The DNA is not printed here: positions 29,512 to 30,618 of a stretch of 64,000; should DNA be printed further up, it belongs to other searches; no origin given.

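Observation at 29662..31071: Two adjacent low-GC paralogous genes of unknown function, translationally coupled to ruvB, sharing a distinctive C-terminal motif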

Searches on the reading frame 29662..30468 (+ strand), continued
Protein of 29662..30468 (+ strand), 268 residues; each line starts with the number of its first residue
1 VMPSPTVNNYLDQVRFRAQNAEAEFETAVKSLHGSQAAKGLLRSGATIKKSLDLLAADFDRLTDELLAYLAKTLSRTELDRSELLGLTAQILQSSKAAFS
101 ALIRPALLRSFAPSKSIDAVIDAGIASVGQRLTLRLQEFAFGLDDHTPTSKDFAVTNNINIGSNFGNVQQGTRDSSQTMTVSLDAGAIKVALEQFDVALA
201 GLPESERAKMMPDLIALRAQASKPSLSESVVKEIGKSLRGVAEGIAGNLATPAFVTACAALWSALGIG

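Call 108: search_protein_families(library=padloc, proteins=[L017:4640-4993:+, L017:5003-5641:+, L017:3497-4387:+, L014:3503-4360:+, L010:3995-4792:+, L013:3995-4810:+], max_evalue=0.01)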
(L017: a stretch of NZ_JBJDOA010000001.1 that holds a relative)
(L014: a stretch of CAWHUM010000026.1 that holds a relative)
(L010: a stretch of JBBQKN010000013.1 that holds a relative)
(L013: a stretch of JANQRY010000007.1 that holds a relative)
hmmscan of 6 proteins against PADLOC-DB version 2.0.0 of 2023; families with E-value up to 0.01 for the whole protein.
L017:4640-4993:+ (117 aa): 6 families
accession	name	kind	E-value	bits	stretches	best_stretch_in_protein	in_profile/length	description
PDLC04453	PDC-M14B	-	1.3e-09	36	1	6-99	159-253/276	-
PDLC04448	PDC-M14B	-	6.5e-08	30.4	1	3-102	153-252/275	-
PDLC04449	PDC-M14B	-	8.4e-08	30.1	1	7-102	151-250/267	-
PDLC04451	PDC-M14B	-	1.7e-05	22.7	1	5-99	150-245/261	-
PDLC02333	AbiTi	-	0.00058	18.1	1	6-111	3-110/114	AbiTi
PDLC00790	Cyclase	-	0.0043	14.4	1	14-63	11-60/310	oligonucleotide-cyclase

L017:5003-5641:+ (212 aa): 1 family
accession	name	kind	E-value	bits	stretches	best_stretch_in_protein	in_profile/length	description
PDLC02334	AbiTii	-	6.1e-50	168.1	1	3-184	1-184/185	AbiTii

L017:3497-4387:+ (296 aa): 5 families
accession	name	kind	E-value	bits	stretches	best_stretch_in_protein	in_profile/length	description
PDLC02334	AbiTii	-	1.6e-39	134.1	1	4-183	2-184/185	AbiTii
PDLC04448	PDC-M14B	-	5.7e-08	30.6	1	179-273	153-245/275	-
PDLC04449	PDC-M14B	-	4e-07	27.9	1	191-280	166-249/267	-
PDLC04451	PDC-M14B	-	1.1e-05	23.3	1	194-275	164-243/261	-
PDLC04453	PDC-M14B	-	1.5e-05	22.6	1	186-280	160-252/276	-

L014:3503-4360:+ (285 aa): 4 families
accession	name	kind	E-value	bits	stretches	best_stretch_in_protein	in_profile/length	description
PDLC04448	PDC-M14B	-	6.1e-08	30.5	1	170-272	155-258/275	-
PDLC04449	PDC-M14B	-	2.5e-05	22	1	184-266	168-249/267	-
PDLC04451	PDC-M14B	-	0.0003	18.6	1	184-273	170-255/261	-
PDLC04453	PDC-M14B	-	0.00041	18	1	177-275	165-265/276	-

L010:3995-4792:+ (265 aa): 3 families
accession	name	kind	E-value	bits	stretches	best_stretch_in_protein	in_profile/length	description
PDLC04449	PDC-M14B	-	0.0003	18.4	1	166-250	166-249/267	-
PDLC04453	PDC-M14B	-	0.0017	15.9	1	163-246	171-252/276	-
PDLC04448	PDC-M14B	-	0.0038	14.8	1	157-243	158-245/275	-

L013:3995-4810:+ (271 aa): 6 families
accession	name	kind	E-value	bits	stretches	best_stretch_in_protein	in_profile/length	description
PDLC04448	PDC-M14B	-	1.9e-07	28.9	1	158-254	156-253/275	-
PDLC04451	PDC-M14B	-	8.1e-05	20.5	1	171-249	170-244/261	-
PDLC04453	PDC-M14B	-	0.00038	18.1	1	159-247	160-250/276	-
PDLC04449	PDC-M14B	-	0.0004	18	1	171-252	168-248/267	-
PDLC02333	AbiTi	-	0.0015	16.7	1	157-253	2-101/114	AbiTi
PDLC01612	Csm2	-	0.0021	17.2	0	82-107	12-35/101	CAS-III-A; effector_SS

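Call 118: find_related_loci(query=L017:5003-5641:+, collection=viral_contigs, flank=2500)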
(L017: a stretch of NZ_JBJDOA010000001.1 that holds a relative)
Query L017:5003-5641:+ (212 aa) in viral_contigs; peptide patterns used: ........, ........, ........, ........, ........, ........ (x = any residue, [..] = any of these).
6 stretches matched a pattern, but none encodes a relative of the query by tblastn (E <= 1e-3).

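Call 119: get_annotated_region(hit=H56, flank=2500)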
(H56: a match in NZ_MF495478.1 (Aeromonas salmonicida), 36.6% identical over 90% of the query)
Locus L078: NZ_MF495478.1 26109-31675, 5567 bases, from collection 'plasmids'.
description: Aeromonas salmonicida plasmid pS121-1b, complete sequence
organism: Aeromonas salmonicida (NCBI taxid 645)
taxonomy: Bacteria; Pseudomonadota; Gammaproteobacteria; Aeromonadales; Aeromonadaceae; Aeromonas; Aeromonas salmonicida
host: -; source: -; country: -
typing (MOB-suite, as given by PLSDB): mobilizable; replicon rep_cluster_1332; relaxase MOBH
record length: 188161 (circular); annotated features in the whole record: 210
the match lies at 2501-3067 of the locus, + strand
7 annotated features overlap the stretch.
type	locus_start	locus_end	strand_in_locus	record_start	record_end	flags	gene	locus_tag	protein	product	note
CDS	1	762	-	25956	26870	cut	-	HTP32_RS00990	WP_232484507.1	DUF6685 family protein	-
CDS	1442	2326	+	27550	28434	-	-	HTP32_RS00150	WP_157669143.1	hypothetical protein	-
CDS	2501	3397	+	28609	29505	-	-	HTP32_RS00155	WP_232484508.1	hypothetical protein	-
CDS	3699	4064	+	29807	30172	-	-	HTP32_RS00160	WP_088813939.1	hypothetical protein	-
CDS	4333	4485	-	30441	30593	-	-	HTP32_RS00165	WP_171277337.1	hypothetical protein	-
CDS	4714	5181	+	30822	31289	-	-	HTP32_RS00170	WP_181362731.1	hypothetical protein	-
CDS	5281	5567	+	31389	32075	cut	-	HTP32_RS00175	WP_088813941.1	hypothetical protein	-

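Call 120: get_annotated_region(hit=H58, flank=2000)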
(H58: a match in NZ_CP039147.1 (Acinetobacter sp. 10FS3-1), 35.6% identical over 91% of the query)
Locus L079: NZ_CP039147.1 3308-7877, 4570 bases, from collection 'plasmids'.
description: Acinetobacter sp. 10FS3-1 plasmid p10FS3-1-4, complete sequence
organism: Acinetobacter sp. 10FS3-1 (NCBI taxid 2563897)
taxonomy: Bacteria; Pseudomonadota; Gammaproteobacteria; Moraxellales; Moraxellaceae; Acinetobacter; Acinetobacter sp. 10FS3-1
host: -; source: pig,feces; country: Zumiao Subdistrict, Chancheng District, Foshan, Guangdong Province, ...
typing (MOB-suite, as given by PLSDB): non-mobilizable
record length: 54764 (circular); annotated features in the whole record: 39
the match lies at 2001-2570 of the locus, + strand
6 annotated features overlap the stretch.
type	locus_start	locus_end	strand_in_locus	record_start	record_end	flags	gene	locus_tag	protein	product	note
CDS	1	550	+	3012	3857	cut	-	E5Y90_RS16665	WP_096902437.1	abortive infection family protein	-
CDS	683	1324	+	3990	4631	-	-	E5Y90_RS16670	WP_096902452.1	pentapeptide repeat-containing protein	-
CDS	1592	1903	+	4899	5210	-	-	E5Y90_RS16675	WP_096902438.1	hypothetical protein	-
CDS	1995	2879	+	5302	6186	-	-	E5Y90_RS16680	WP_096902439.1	hypothetical protein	-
CDS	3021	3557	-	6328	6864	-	-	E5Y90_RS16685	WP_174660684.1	GNAT family N-acetyltransferase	-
CDS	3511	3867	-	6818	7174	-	-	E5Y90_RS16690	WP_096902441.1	DUF1778 domain-containing protein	-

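Call 121: get_annotated_region(hit=H59, flank=2000)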
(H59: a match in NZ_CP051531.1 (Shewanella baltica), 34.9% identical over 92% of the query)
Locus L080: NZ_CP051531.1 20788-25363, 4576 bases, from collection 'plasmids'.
description: Shewanella baltica strain 11FHM2 plasmid pSBP2_mcr4, complete sequence
organism: Shewanella baltica (NCBI taxid 62322)
taxonomy: Bacteria; Pseudomonadota; Gammaproteobacteria; Alteromonadales; Shewanellaceae; Shewanella; Shewanella baltica
host: -; source: fish gut,Atlantic Mackerel; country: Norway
typing (MOB-suite, as given by PLSDB): conjugative; replicon rep_cluster_559; relaxase MOBF; mating-pair formation MPF_F
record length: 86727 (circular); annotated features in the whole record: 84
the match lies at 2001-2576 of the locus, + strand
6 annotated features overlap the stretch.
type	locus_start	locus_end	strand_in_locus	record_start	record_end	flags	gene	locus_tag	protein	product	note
CDS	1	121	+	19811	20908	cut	-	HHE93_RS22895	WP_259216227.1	ParB family protein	-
CDS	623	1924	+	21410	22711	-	-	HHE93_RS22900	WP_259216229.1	hypothetical protein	-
CDS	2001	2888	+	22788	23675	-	-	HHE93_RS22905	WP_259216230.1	hypothetical protein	-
CDS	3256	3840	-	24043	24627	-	-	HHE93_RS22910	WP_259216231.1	hypothetical protein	-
CDS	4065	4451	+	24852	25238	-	merR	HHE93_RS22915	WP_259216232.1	Hg(II)-responsive transcriptional regulator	-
CDS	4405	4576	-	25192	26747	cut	-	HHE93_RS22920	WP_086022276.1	IS3-like element ISSpu6 family transposase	-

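Call 122: get_annotated_region(hit=H32, flank=2000)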
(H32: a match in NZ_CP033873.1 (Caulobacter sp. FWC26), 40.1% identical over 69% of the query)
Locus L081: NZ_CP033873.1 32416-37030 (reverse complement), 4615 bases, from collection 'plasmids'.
description: Caulobacter sp. FWC26 plasmid p1, complete sequence
organism: Caulobacter sp. FWC26 (NCBI taxid 69665)
taxonomy: Bacteria; Pseudomonadota; Alphaproteobacteria; Caulobacterales; Caulobacteraceae; Caulobacter; Caulobacter sp. FWC26
host: -; source: whole organism,isolated from activated sludge collected at the Gold Bar wastewater treatment facility; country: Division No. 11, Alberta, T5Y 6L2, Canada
typing (MOB-suite, as given by PLSDB): conjugative; replicon rep_cluster_2440; relaxase MOBQ; mating-pair formation MPF_T
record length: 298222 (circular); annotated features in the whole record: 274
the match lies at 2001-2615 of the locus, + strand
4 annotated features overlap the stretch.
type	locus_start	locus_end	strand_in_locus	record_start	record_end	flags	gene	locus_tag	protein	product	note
CDS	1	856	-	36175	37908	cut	-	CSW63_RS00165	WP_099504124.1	AAA family ATPase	-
CDS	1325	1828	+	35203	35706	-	-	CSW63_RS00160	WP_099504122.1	helix-turn-helix domain-containing protein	-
CDS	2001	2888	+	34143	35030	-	-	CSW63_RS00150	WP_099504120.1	hypothetical protein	-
CDS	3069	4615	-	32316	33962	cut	-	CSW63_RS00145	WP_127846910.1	HNH endonuclease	-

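Call 123: get_annotated_region(hit=H39, flank=2000)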
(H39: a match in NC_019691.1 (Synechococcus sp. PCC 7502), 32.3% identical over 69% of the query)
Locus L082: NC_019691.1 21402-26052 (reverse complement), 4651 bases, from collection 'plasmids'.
description: Synechococcus sp. PCC 7502 plasmid pSYN7502.01, complete sequence
organism: Synechococcus sp. PCC 7502 (NCBI taxid 1173263)
taxonomy: Bacteria; Cyanobacteriota; Cyanophyceae; Synechococcales; Synechococcaceae; Synechococcus; Synechococcus sp. PCC 7502
host: -; source: -; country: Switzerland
typing (MOB-suite, as given by PLSDB): non-mobilizable; replicon rep_cluster_1716
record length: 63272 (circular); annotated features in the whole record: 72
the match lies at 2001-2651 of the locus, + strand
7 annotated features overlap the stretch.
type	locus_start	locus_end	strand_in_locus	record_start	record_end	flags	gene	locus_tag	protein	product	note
CDS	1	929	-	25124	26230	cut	-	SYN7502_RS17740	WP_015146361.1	XRE family transcriptional regulator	-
CDS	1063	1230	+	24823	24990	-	-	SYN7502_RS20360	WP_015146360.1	hypothetical protein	-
CDS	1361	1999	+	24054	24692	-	-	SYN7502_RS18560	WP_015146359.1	hypothetical protein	-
CDS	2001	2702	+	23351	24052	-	-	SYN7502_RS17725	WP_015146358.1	hypothetical protein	-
CDS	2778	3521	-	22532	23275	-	-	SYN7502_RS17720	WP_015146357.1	EI24 domain-containing protein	-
CDS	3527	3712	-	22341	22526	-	xseB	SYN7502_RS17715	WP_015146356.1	exodeoxyribonuclease VII small subunit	GO:0006308 - DNA catabolic process [Evidence IEA]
CDS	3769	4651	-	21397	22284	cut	xseA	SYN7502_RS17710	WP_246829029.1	exodeoxyribonuclease VII large subunit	GO:0006308 - DNA catabolic process [Evidence IEA]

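Call 124: get_annotated_region(hit=H66, flank=2000)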
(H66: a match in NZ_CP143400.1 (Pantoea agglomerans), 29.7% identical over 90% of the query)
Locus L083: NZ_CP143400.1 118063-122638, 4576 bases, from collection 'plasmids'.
description: Pantoea agglomerans strain CFBP8756 plasmid punamed3, complete sequence
organism: Pantoea agglomerans (NCBI taxid 549)
taxonomy: Bacteria; Pseudomonadota; Gammaproteobacteria; Enterobacterales; Erwiniaceae; Pantoea; Pantoea agglomerans
host: -; source: Brassica napus,cell culture,Seed,Seed; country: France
typing (MOB-suite, as given by PLSDB): mobilizable; replicon rep_cluster_1203,rep_cluster_1441; relaxase MOBF,MOBF
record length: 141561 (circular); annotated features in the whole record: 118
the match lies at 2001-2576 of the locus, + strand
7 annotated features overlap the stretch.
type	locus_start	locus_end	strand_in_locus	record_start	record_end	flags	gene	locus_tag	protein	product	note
CDS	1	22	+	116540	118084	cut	-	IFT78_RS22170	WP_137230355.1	P-loop NTPase fold protein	-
CDS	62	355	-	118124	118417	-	-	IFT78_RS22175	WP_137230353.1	hypothetical protein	-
CDS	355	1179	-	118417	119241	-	-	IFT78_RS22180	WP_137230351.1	ParA family protein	-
CDS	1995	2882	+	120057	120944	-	-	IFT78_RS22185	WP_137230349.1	hypothetical protein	-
CDS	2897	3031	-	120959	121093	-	-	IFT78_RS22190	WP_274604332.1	hypothetical protein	-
CDS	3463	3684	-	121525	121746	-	-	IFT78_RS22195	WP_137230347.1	hypothetical protein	-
CDS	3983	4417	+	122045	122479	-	umuD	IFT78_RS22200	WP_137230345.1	translesion error-prone DNA polymerase V autoproteolytic subunit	-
